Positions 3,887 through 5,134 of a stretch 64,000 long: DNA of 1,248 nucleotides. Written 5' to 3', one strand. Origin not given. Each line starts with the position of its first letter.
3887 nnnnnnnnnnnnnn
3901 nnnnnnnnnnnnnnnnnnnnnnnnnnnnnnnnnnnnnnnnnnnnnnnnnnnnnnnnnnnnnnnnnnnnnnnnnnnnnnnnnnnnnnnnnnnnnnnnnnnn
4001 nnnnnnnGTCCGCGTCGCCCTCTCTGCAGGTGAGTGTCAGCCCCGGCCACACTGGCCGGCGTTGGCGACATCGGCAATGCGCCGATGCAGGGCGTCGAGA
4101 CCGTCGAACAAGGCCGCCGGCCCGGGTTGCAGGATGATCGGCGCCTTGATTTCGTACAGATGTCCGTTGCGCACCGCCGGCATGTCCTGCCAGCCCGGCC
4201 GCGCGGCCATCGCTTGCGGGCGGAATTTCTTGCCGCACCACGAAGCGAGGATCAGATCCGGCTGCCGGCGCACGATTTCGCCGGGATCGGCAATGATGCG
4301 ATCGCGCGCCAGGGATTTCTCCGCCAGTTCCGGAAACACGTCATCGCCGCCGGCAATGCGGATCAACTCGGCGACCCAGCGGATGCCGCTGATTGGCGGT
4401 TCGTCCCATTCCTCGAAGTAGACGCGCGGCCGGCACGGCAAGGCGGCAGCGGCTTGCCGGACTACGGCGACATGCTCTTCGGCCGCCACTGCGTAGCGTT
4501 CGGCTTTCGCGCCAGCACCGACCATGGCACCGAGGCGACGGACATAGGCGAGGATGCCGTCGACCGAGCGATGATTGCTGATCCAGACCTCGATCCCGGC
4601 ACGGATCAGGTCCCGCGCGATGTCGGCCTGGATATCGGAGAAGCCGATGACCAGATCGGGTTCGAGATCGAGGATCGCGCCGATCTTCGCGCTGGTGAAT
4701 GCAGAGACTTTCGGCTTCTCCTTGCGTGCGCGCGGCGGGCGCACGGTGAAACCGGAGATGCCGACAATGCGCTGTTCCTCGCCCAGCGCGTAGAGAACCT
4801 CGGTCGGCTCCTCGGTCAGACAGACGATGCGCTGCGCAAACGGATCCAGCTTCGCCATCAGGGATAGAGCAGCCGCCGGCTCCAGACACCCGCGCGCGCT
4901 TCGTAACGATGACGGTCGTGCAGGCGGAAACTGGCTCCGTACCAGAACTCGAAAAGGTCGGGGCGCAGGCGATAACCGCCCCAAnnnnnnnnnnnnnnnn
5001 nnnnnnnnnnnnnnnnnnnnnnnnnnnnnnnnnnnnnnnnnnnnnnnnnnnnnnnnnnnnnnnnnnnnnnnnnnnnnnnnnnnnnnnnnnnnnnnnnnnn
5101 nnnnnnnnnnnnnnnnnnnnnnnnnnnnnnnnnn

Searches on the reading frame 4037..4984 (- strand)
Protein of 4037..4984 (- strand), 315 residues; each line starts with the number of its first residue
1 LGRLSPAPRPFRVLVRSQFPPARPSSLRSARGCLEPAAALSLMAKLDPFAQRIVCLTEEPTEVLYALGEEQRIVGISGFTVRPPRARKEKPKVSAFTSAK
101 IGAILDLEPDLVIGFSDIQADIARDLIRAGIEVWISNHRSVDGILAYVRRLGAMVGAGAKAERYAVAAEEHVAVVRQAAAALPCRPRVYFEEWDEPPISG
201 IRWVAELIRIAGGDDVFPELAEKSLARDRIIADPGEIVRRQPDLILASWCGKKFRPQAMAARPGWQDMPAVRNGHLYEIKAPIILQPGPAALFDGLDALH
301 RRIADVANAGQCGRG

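Call 51: search_protein_families(library=pfam, proteins=[window:4037-4984:-], max_evalue=0.001)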
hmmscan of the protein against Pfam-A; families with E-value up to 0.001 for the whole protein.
window:4037-4984:- (315 aa): 1 family
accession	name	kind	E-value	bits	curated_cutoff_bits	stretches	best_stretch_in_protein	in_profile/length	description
PF01497.23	Peripla_BP_2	-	9.9e-45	153.2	27.5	1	53-281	1-233/235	Periplasmic binding protein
